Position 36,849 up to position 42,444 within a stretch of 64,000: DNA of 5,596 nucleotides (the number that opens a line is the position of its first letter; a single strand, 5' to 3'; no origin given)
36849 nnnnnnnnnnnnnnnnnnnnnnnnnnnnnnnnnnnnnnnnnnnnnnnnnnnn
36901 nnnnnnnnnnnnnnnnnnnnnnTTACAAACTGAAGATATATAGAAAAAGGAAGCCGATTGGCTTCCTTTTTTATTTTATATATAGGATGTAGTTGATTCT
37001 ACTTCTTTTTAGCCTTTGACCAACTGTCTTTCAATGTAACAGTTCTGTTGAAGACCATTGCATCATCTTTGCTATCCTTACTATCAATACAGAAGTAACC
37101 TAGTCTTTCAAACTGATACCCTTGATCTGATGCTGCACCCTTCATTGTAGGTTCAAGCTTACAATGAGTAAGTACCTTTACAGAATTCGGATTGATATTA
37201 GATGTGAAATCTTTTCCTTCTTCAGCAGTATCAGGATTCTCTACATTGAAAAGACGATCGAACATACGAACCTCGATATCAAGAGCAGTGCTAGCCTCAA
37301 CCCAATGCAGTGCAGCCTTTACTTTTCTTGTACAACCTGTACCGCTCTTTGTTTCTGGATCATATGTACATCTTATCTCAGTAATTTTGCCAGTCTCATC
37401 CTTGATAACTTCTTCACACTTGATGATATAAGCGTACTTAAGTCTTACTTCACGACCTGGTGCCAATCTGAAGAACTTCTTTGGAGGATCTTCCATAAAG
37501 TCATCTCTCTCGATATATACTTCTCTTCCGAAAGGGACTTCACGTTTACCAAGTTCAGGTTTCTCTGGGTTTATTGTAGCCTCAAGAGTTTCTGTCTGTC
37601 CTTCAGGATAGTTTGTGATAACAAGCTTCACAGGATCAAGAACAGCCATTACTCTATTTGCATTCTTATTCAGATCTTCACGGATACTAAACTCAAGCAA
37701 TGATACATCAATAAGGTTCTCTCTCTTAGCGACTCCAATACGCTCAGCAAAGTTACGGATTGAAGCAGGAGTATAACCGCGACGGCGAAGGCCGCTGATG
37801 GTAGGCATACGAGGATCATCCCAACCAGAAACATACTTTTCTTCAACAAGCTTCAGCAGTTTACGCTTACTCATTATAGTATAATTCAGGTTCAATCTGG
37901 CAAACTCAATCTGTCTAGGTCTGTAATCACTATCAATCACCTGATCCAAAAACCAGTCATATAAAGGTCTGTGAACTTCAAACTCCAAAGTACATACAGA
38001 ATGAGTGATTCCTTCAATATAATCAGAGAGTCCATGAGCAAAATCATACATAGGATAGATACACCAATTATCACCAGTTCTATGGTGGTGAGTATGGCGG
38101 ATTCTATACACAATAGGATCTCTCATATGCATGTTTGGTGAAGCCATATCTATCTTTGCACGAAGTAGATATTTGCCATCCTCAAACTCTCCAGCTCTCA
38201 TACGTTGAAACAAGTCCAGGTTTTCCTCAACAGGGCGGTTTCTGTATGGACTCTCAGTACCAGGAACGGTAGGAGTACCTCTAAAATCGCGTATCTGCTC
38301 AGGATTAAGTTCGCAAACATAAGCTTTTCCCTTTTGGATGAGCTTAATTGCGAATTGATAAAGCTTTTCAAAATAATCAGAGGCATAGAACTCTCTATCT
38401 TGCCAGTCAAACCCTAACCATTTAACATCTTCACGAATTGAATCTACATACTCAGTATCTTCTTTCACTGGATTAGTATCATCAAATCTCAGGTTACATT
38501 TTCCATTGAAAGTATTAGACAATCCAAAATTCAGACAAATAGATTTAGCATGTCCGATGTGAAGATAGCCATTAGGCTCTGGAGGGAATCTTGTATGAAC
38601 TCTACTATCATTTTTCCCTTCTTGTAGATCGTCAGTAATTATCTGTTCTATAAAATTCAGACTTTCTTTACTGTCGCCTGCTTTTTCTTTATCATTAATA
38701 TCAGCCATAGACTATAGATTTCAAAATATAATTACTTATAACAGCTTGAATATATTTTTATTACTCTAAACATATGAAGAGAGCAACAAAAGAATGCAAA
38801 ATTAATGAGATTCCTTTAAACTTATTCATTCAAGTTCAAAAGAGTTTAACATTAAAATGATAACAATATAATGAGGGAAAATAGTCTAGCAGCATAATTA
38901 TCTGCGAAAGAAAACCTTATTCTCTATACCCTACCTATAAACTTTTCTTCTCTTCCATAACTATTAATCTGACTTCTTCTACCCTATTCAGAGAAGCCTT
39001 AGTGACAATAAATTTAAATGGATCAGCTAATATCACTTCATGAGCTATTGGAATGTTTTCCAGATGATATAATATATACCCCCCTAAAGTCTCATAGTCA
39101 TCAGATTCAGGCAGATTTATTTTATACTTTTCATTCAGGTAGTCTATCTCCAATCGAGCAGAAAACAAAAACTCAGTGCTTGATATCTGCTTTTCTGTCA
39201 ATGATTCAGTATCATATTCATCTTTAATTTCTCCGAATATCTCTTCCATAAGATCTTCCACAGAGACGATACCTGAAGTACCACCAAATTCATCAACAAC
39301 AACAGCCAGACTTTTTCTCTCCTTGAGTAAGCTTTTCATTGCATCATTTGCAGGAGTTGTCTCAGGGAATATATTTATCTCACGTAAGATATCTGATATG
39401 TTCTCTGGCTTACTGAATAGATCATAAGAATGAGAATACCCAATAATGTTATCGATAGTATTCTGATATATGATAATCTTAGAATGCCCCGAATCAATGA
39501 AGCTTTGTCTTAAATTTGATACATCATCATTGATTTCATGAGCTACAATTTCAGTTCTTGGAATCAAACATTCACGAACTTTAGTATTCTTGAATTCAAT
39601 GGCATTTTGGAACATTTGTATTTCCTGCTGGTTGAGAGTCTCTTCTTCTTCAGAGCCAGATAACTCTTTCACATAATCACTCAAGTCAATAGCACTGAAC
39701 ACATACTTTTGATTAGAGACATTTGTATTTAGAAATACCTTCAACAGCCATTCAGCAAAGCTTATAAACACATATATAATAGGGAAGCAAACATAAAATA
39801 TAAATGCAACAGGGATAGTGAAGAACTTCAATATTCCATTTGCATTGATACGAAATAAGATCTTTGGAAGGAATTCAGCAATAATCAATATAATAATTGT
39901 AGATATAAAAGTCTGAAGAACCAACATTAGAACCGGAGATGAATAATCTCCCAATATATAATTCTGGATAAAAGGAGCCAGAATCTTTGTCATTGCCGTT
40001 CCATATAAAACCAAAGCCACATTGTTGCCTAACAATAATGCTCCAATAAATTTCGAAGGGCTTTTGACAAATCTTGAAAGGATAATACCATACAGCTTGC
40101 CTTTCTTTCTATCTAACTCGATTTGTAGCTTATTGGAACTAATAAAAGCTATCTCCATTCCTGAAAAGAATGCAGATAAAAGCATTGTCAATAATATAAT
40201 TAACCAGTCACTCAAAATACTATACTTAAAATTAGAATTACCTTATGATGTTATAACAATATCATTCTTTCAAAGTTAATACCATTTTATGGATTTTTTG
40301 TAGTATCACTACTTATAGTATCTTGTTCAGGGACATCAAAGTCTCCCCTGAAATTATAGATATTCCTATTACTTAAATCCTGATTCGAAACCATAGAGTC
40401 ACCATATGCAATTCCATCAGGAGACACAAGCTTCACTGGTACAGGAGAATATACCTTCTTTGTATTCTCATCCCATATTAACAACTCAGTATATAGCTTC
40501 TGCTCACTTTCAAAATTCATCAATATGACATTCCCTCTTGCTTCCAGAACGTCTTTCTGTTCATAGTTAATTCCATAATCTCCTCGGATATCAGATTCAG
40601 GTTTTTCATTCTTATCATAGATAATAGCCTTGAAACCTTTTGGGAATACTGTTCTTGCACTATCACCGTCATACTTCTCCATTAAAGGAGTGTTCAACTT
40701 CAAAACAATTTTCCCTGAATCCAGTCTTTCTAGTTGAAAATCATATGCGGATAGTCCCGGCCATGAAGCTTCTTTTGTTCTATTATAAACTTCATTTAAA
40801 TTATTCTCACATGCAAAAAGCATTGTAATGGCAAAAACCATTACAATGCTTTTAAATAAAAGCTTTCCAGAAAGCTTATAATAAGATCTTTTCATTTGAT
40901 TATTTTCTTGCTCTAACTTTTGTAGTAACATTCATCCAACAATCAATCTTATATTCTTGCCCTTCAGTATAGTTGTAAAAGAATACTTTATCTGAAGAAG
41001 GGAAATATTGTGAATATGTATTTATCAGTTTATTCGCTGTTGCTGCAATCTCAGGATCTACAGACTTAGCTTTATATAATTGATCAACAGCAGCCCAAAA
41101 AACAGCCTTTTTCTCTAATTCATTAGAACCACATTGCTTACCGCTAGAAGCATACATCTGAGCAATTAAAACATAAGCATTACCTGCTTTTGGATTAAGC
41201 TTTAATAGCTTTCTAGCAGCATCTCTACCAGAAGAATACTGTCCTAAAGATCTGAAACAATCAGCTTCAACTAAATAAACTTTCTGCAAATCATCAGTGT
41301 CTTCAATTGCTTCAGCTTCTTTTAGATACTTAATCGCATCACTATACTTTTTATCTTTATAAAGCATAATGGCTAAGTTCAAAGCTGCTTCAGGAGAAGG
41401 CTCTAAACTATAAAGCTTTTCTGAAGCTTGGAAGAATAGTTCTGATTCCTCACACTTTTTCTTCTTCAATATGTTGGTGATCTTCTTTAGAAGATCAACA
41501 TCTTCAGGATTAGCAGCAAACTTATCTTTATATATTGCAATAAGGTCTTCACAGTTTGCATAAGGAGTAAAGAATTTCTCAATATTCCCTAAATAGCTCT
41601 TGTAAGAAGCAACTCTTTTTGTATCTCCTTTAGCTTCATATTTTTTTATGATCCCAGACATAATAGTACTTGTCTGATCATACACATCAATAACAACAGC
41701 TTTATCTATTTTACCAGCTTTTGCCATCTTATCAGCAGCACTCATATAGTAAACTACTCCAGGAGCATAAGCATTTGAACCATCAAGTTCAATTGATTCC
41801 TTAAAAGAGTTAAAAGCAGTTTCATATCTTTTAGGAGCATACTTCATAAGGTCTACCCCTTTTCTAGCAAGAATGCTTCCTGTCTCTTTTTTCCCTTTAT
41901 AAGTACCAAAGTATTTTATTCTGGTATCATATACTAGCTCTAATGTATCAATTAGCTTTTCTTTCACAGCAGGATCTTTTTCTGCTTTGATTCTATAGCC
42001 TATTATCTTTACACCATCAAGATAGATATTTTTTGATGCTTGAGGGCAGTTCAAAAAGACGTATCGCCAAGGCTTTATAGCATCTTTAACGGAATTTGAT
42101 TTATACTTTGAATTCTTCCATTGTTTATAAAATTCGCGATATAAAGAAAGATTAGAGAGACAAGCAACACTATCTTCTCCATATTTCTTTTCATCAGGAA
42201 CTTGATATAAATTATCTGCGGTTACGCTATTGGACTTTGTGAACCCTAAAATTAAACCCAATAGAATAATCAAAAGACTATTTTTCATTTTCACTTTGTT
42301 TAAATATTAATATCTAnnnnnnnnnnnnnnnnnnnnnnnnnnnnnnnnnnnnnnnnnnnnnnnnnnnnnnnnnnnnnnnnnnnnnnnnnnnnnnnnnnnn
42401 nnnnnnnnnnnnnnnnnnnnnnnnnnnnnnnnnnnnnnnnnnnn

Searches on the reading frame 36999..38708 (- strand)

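Call 19: search_protein_families(library=pfam, proteins=[window:36999-38708:-], max_evalue=0.001)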
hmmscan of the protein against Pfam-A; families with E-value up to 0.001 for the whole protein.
window:36999-38708:- (569 aa): 3 families
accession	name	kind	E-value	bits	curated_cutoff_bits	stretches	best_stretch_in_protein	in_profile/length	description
PF00749.27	tRNA-synt_1c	-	7.6e-109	363.9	23.4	1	37-347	2-313/314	tRNA synthetases class I (E and Q), catalytic domain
PF03950.23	tRNA-synt_1c_C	-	8.8e-35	119.2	23.9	1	350-450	1-91/91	tRNA synthetases class I (E and Q), anti-codon binding domain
PF20974.2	tRNA-synt_1c_C2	-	1.1e-21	77.7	23.9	1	467-542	2-69/69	tRNA synthetases class I (E and Q), anti-codon binding domain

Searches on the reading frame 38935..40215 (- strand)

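Call 19: search_protein_families(library=pfam, proteins=[window:38935-40215:-], max_evalue=0.001)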
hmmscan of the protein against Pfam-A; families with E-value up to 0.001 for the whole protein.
window:38935-40215:- (426 aa): 3 families
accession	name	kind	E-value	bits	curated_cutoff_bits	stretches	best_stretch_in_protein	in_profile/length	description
PF01595.25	CNNM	-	1.2e-30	106.9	28.4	1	5-184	1-170/181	Cyclin M transmembrane N-terminal domain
PF03471.22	CorC_HlyC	-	2e-19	69.8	27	1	343-418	2-78/81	Transporter associated domain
PF00571.33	CBS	-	6.2e-07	30.1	24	1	275-327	3-56/57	CBS domain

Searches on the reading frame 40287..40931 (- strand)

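Call 19: search_protein_families(library=pfam, proteins=[window:40287-40931:-], max_evalue=0.001)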
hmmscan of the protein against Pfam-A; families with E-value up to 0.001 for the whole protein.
window:40287-40931:- (214 aa): 1 family
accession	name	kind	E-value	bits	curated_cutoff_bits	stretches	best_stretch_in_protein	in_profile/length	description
PF06835.18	LptC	-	1e-08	35.4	21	1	30-189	2-164/175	Lipopolysaccharide-assembly, LptC-related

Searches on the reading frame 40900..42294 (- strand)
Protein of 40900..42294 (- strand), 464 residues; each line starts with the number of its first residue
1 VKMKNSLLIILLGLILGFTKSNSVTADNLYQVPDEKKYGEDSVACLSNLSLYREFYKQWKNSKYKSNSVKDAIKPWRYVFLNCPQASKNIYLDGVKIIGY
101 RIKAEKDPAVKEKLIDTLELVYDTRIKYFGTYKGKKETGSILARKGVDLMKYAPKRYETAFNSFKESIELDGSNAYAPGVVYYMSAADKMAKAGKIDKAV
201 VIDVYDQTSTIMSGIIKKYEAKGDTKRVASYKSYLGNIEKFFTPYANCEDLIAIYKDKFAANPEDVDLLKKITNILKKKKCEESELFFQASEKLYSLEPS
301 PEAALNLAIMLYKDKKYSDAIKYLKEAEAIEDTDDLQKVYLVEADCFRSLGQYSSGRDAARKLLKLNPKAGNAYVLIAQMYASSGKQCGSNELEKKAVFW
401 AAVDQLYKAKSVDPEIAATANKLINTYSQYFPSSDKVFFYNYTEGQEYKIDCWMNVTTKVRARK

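Call 19: search_protein_families(library=pfam, proteins=[window:40900-42294:-], max_evalue=0.001)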
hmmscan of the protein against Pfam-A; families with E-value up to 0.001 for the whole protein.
window:40900-42294:- (464 aa): 7 families
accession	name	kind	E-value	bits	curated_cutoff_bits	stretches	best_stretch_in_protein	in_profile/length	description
PF07719.23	TPR_2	-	3.1e-08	33.5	27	0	301-332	1-32/34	Tetratricopeptide repeat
PF13432.12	TPR_16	-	8.4e-07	29.8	32.7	0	295-329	27-59/65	Tetratricopeptide repeat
PF12895.13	ANAPC3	-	1.5e-06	28.8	27.2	1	291-360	12-79/82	Anaphase-promoting complex, cyclosome, subunit 3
PF00515.34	TPR_1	-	4.3e-05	23.6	27.8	0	302-330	2-30/34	Tetratricopeptide repeat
PF13428.12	TPR_14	-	4.8e-05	24.1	23.5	0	340-380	4-44/44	Tetratricopeptide repeat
PF25063.1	ARM_TT21_C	-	0.00019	21.8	35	1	248-381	2-139/209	Tetratricopeptide repeat protein 21 C-terminal ARM domain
PF13181.12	TPR_8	-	0.00045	20.6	25.7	0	338-369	2-33/34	Tetratricopeptide repeat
